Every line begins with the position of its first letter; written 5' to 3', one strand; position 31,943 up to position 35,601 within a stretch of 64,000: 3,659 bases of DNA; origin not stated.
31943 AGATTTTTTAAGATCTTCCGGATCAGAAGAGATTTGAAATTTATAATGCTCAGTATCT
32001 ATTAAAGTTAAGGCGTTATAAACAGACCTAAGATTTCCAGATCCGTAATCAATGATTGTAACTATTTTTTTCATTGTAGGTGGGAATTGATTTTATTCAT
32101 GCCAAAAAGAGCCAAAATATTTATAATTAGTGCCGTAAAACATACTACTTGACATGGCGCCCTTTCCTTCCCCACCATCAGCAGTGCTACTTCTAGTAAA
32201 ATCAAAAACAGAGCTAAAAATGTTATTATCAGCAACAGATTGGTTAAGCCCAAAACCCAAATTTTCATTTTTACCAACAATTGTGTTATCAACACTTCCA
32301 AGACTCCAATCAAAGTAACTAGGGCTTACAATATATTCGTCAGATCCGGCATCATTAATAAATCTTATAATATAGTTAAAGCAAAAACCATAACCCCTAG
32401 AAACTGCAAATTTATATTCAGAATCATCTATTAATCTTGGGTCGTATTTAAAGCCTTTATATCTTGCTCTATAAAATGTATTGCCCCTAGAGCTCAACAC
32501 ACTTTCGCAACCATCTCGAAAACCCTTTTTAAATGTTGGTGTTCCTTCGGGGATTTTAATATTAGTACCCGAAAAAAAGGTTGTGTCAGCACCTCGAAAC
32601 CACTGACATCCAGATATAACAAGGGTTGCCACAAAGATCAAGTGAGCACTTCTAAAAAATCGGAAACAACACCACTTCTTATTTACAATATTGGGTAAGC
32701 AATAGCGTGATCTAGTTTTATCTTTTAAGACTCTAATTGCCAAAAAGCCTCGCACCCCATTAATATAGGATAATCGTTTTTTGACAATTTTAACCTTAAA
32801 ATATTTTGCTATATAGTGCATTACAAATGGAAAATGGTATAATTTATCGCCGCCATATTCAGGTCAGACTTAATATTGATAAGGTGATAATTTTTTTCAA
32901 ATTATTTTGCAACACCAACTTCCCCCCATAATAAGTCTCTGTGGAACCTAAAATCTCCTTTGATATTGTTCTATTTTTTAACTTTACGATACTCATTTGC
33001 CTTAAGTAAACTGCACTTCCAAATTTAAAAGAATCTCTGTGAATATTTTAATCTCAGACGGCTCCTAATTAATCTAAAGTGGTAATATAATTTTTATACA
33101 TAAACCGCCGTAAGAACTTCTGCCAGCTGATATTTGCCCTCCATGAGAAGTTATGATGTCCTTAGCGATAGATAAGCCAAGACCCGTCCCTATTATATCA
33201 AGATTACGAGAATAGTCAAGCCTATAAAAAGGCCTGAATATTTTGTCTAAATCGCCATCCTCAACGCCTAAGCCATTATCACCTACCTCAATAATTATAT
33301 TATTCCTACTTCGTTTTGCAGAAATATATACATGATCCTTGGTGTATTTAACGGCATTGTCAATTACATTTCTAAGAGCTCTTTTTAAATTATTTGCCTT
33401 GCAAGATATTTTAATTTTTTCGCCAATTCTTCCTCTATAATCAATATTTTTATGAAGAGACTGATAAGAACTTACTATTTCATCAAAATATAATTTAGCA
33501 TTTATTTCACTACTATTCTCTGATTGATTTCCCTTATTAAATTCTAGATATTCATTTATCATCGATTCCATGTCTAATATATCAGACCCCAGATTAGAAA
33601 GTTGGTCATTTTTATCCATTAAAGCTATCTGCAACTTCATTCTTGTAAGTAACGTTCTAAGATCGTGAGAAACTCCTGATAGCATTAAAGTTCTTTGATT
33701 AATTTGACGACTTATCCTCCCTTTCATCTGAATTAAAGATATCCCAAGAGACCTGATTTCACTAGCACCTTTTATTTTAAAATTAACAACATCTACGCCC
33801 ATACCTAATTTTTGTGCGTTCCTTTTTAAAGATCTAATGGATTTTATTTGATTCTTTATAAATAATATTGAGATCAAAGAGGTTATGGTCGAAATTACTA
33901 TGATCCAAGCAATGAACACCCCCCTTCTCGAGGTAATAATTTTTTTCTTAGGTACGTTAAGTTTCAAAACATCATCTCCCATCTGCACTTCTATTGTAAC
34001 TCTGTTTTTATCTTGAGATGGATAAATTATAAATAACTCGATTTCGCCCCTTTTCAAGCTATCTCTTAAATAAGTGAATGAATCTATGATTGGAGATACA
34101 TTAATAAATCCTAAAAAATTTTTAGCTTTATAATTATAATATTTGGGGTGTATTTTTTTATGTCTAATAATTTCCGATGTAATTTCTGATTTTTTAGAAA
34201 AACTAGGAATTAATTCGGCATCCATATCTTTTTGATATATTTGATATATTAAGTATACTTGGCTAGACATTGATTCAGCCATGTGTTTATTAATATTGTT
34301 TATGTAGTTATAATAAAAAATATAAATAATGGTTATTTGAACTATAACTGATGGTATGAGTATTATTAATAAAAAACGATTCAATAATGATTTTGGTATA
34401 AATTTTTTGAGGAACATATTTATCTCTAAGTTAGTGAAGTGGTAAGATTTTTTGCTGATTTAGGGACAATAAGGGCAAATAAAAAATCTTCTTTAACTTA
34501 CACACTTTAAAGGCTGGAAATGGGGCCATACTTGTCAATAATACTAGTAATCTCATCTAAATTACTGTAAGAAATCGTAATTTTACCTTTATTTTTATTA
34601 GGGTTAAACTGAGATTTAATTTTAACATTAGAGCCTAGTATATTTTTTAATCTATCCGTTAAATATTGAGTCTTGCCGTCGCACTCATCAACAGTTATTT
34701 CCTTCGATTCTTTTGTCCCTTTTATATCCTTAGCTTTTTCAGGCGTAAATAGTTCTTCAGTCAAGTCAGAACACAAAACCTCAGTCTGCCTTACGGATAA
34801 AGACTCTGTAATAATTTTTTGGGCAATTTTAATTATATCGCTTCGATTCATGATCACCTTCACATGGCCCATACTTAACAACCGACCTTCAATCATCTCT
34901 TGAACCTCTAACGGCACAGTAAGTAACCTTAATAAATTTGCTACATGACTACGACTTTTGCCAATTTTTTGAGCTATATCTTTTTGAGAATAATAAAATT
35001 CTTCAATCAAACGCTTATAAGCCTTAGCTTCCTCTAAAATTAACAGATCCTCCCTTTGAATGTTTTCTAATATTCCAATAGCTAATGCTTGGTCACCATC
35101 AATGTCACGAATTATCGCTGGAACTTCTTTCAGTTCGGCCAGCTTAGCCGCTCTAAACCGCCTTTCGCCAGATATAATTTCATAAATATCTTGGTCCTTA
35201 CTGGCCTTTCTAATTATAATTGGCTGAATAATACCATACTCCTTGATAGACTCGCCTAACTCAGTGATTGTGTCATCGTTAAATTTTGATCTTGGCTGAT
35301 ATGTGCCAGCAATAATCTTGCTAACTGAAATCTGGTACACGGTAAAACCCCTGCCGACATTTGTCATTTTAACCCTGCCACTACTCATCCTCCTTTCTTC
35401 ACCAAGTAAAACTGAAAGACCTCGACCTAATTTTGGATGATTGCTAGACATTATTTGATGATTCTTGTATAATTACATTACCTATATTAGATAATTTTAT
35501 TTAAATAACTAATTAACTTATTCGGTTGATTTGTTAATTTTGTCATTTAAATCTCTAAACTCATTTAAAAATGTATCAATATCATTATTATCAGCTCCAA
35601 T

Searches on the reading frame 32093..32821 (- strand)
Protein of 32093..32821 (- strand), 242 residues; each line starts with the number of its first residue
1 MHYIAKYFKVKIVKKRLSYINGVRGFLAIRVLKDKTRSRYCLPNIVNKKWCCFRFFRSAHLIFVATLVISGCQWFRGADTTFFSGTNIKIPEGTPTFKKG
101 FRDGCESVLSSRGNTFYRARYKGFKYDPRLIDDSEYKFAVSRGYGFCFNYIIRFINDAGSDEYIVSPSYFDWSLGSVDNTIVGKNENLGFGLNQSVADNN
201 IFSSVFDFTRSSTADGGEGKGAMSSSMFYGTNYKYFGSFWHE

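Call 19: search_protein_families(library=ncbifam, proteins=[window:32093-32821:-], max_evalue=0.00001)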
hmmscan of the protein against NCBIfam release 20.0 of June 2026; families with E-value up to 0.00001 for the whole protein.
window:32093-32821:- (242 aa): 0 families

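Call 38: search_protein_families(library=pfam, proteins=[window:32093-32821:-], max_evalue=0.001)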
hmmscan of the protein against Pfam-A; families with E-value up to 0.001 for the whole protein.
window:32093-32821:- (242 aa): 0 families

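Call 60: find_homologous_proteins(query=window:32093-32821:-, max_evalue=0.00001)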
Query window:32093-32821:- (242 aa): 13 proteins with E <= 0.00001 among 219 candidates.
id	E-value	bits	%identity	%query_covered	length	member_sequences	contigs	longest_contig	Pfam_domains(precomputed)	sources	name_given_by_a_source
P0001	5.9e-162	555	100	100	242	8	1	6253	-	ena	-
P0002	7.2e-142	489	88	100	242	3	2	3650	-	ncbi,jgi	ncbi:MAG: hypothetical protein ACI9IL_001131 [Rickettsiales bacterium]|jgi:hypothetical protein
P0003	5.9e-96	339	80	71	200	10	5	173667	-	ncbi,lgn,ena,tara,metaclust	tara:strand:+ start:40717 stop:41319 length:603 start_codon:yes stop_codon:yes gene_type:complete|me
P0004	1.6e-89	318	75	75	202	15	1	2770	-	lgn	-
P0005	5.5e-76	274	64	75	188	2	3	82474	-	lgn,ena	-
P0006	1.2e-70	256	66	71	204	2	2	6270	-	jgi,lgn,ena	-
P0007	4.5e-68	248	62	74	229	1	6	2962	-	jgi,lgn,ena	jgi:hypothetical protein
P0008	3.5e-67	245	63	69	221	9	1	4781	-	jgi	jgi:hypothetical protein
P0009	4.5e-29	120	48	48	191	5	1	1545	-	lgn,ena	-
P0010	9.6e-29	119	41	70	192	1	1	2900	-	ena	-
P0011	8.6e-26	109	48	46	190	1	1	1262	-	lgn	-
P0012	5.0e-22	97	52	38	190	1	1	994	-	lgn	-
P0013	7.6e-16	77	57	28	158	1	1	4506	-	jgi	jgi:hypothetical protein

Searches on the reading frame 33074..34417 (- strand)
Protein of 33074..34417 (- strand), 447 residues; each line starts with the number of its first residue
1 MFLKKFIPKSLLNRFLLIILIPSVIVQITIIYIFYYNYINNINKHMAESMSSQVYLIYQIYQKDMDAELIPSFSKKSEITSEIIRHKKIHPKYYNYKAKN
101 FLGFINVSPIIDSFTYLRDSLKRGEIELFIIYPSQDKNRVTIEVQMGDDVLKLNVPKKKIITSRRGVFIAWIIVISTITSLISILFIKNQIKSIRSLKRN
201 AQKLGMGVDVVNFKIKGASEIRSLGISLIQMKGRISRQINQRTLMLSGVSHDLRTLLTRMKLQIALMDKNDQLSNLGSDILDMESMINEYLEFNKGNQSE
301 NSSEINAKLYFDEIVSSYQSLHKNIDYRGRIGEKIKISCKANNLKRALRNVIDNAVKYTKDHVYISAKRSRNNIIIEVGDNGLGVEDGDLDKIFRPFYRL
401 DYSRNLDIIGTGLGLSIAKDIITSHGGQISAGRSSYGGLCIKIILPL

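Call 19: search_protein_families(library=ncbifam, proteins=[window:33074-34417:-], max_evalue=0.00001)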
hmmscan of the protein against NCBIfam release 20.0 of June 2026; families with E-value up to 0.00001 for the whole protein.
window:33074-34417:- (447 aa): 69 families (the best 25 are shown)
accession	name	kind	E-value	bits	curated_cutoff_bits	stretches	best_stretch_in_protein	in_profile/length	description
NF007004.0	PRK09467.1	equivalog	1.4e-58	198.8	415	1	3-447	3-436/440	two-component system sensor histidine kinase EnvZ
NF007007.0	PRK09470.1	equivalog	3.5e-53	181.1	486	1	173-447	175-459/463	envelope stress sensor histidine kinase CpxA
NF007898.0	PRK10604.1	equivalog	2.1e-42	145.8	478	1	167-446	137-422/433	two-component system sensor histidine kinase RstB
NF045900.1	HisKinCpxALeg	equivalog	4e-35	121.4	800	1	173-447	159-451/451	two-component system sensor histidine kinase CpxA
NF033092.0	HK_WalK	equivalog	2.1e-32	112.5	725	1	241-446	371-593/594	cell wall metabolism sensor histidine kinase WalK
NF040691.1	MtrAB_MtrB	equivalog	2.1e-30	106.2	450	1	159-446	181-491/507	MtrAB system histidine kinase MtrB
NF033091.0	HK_VanS_ACDEFG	equivalog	4.2e-30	104.9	400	1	167-446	3-293/293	vancomycin resistance histidine kinase VanS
NF046044.1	PnpS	equivalog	1.5e-28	99.9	400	1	283-445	220-389/390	two-component system histidine kinase PnpS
TIGR02966.1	phoR_proteo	equivalog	5.1e-28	98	334.2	1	239-430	111-318/333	phosphate regulon sensor histidine kinase PhoR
NF012163.2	BaeS_SmeS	equivalog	1.3e-26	93.5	500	1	170-446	166-457/457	sensor histidine kinase efflux regulator BaeS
TIGR01386.1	cztS_silS_copS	subfamily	2.2e-26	92.9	292.55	1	10-432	3-444/457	heavy metal sensor histidine kinase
NF007837.0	PRK10549.1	equivalog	4.1e-26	91.7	603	1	170-447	166-458/466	envelope stress sensor histidine kinase BaeS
NF008312.0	PRK11100.1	equivalog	8.6e-24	84.2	356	1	159-446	175-473/477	two-component system sensor histidine kinase CreC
NF008025.0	PRK10755.1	equivalog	3.4e-23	81.9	314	1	173-445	74-354/362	two-component system sensor histidine kinase PmrB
NF008468.0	PRK11360.1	equivalog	6.6e-23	80.9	646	1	246-446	400-607/616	two-component system sensor histidine kinase AtoS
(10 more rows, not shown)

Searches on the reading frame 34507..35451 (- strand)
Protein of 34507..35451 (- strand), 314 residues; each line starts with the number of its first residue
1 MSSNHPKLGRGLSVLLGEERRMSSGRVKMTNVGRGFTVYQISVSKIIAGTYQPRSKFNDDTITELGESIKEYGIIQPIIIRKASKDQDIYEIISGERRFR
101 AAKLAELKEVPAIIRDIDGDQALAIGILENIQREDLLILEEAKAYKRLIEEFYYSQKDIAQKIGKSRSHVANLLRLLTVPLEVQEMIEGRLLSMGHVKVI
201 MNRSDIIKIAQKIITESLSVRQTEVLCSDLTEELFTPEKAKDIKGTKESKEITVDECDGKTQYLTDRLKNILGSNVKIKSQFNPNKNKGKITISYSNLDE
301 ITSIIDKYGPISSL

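Call 38: search_protein_families(library=pfam, proteins=[window:34507-35451:-], max_evalue=0.001)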
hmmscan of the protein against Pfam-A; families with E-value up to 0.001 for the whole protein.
window:34507-35451:- (314 aa): 4 families
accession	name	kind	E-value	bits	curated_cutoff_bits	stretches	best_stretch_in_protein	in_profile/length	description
PF02195.25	ParB_N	-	3.3e-33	114.1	26.3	1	38-132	3-95/95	ParB N-terminal domain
PF17762.8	HTH_ParB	-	7.1e-30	103.6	22.6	1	134-230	1-100/102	ParB HTH domain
PF23552.2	ParB_C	-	1.9e-08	34.1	23.8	1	260-307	4-48/50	ParB dimerisation domain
PF01381.28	HTH_3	-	0.00098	19.5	23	0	146-175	2-31/55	Helix-turn-helix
